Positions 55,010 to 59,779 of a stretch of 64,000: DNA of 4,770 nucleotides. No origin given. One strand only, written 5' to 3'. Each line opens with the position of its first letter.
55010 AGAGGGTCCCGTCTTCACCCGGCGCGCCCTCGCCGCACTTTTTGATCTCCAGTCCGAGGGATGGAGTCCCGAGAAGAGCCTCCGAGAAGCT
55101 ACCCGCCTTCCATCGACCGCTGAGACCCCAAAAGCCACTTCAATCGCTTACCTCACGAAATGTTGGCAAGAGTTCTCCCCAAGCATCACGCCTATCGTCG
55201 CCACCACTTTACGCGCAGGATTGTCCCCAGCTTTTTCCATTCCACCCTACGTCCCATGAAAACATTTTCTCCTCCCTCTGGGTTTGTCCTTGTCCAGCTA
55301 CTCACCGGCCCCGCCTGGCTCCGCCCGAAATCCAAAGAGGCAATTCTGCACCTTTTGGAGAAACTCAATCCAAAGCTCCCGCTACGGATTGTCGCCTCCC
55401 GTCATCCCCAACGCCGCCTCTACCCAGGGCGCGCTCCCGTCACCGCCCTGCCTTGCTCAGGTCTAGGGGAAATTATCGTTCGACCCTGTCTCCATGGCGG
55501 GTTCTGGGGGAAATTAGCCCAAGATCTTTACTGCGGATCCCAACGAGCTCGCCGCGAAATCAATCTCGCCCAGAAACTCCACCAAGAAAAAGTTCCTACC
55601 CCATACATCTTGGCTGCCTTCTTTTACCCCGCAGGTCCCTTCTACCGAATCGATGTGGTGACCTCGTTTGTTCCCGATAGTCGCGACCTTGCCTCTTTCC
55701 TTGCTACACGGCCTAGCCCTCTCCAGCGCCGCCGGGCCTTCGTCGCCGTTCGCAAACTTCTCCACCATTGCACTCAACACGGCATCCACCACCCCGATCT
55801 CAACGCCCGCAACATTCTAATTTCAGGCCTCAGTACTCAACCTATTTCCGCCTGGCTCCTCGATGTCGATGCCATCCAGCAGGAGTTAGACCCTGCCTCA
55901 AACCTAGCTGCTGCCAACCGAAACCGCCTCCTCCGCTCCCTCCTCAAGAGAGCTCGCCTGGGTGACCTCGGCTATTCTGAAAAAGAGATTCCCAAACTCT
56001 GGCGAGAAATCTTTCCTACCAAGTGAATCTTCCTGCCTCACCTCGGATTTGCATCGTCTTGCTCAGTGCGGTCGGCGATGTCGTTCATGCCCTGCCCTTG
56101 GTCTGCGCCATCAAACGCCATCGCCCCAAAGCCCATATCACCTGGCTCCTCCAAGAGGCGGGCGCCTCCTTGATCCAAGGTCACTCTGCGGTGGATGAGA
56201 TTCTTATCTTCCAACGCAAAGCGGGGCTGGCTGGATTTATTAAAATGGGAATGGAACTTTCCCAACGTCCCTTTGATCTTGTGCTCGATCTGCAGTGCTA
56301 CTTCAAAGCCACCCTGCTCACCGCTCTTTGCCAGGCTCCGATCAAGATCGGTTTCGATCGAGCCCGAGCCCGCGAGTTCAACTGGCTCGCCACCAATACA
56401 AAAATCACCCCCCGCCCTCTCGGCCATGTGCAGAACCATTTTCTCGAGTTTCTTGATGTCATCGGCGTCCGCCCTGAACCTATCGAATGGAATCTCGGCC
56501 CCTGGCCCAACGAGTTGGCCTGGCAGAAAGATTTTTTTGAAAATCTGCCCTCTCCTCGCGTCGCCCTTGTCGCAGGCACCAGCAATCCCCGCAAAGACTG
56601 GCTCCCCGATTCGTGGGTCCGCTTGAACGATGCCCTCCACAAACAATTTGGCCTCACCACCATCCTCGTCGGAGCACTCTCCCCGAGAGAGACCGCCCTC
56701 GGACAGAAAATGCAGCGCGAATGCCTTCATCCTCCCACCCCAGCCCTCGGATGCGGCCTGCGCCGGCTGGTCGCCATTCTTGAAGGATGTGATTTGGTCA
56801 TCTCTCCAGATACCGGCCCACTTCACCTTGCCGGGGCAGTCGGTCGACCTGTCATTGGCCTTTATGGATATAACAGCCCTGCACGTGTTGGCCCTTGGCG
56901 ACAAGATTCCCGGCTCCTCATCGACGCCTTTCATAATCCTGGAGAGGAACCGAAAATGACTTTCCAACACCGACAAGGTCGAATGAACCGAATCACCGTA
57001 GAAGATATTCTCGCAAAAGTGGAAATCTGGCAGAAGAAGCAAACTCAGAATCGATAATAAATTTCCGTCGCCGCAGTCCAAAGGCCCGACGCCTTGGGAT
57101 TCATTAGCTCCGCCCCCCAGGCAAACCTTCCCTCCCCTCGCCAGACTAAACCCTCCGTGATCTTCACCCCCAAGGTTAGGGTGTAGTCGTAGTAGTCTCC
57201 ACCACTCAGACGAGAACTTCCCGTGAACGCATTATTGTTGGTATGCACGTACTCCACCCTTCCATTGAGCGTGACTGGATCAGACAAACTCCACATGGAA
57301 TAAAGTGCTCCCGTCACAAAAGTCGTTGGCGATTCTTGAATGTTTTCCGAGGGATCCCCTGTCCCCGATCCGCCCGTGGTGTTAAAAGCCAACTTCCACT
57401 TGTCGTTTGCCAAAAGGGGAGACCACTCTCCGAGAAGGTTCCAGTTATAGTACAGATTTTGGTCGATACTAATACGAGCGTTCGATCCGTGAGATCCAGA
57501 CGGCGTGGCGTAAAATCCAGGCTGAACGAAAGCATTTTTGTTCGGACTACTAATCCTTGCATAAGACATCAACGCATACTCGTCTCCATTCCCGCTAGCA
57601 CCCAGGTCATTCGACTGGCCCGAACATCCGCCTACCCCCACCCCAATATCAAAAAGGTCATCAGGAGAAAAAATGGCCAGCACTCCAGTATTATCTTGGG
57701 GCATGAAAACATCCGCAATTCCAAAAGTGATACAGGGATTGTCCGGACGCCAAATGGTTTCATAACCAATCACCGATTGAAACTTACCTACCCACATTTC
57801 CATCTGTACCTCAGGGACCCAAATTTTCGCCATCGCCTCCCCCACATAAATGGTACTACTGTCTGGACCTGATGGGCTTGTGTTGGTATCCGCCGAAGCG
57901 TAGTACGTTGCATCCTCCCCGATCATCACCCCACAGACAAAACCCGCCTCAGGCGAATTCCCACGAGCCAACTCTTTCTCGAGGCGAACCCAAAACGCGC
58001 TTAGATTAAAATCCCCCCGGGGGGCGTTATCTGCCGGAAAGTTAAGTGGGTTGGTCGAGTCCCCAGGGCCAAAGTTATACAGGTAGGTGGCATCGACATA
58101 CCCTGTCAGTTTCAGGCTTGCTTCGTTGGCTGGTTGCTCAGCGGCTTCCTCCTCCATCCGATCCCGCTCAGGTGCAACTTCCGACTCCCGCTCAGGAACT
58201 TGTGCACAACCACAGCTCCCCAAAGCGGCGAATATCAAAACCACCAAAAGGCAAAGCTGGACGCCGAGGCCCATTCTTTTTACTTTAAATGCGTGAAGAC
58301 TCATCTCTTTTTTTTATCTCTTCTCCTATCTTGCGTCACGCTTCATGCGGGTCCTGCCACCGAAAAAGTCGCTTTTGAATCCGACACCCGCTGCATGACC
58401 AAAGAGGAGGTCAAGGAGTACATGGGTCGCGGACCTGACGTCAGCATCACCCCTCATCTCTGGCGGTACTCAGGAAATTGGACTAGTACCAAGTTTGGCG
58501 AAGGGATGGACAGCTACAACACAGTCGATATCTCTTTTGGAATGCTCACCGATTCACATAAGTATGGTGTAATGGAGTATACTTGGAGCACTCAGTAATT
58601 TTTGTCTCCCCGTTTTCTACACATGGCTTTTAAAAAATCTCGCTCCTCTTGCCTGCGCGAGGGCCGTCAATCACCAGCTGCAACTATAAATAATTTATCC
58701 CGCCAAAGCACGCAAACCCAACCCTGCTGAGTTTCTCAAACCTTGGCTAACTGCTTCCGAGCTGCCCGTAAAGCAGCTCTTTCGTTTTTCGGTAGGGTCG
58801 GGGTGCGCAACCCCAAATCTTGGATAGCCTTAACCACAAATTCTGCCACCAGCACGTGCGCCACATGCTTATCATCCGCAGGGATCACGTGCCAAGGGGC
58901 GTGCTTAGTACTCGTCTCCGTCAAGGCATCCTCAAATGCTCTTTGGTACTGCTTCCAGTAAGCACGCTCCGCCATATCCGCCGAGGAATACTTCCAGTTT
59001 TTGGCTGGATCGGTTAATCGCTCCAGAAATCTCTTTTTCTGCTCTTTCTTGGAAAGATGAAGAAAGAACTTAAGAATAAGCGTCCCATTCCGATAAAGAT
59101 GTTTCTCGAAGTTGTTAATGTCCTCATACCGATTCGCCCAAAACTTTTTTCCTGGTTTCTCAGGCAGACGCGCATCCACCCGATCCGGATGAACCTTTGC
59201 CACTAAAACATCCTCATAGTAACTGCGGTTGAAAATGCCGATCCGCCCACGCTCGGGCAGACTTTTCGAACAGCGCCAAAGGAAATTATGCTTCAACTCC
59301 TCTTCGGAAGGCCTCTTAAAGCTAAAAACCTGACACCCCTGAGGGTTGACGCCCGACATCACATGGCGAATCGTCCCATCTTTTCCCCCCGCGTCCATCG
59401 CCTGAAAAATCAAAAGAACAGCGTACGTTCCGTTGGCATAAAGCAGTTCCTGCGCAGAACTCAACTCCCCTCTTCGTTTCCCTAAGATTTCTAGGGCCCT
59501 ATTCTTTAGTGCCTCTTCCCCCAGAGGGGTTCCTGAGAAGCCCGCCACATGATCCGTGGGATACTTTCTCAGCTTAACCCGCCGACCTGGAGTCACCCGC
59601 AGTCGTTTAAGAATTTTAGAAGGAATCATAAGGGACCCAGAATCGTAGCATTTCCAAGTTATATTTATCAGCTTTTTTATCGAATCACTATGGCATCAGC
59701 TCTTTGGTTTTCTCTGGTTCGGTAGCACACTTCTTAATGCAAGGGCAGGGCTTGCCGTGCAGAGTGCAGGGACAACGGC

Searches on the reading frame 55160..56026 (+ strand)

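Call 69: search_protein_families(library=pfam, proteins=[window:55160-56026:+], max_evalue=0.001)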
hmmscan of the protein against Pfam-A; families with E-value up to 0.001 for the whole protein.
window:55160-56026:+ (288 aa): 1 family
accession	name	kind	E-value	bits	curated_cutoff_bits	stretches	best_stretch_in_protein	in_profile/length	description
PF06293.20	Kdo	-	1.5e-18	67.4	21.3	1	112-276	37-199/207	Lipopolysaccharide kinase (Kdo/WaaP) family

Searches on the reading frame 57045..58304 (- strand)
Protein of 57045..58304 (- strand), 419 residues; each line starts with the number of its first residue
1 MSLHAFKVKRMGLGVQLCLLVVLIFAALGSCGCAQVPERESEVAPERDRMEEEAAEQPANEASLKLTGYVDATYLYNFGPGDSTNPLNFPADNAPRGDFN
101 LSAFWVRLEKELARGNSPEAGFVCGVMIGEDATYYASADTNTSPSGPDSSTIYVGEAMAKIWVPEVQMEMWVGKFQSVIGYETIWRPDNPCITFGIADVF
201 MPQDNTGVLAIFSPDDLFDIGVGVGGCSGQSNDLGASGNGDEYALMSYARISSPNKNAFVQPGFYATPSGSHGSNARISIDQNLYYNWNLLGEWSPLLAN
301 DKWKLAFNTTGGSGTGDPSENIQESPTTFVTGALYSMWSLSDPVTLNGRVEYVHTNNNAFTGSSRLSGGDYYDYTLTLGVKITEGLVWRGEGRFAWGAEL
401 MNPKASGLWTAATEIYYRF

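Call 47: search_protein_families(library=pfam, proteins=[window:57045-58304:-], max_evalue=0.001)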
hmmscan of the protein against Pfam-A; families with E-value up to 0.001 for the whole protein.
window:57045-58304:- (419 aa): 1 family
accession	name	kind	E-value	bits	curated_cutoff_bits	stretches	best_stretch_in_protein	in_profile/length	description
PF07642.17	BBP2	-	2.1e-35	123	26.2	1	64-404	2-320/339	Putative beta-barrel porin-2, OmpL-like. bbp2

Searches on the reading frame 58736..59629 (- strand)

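Call 69: search_protein_families(library=pfam, proteins=[window:58736-59629:-], max_evalue=0.001)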
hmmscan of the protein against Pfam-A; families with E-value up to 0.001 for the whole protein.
window:58736-59629:- (297 aa): 1 family
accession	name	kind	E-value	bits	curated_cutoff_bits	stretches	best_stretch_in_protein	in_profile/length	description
PF03976.20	PPK2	-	2e-65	221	22.3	1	50-271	12-223/229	Polyphosphate kinase 2 (PPK2)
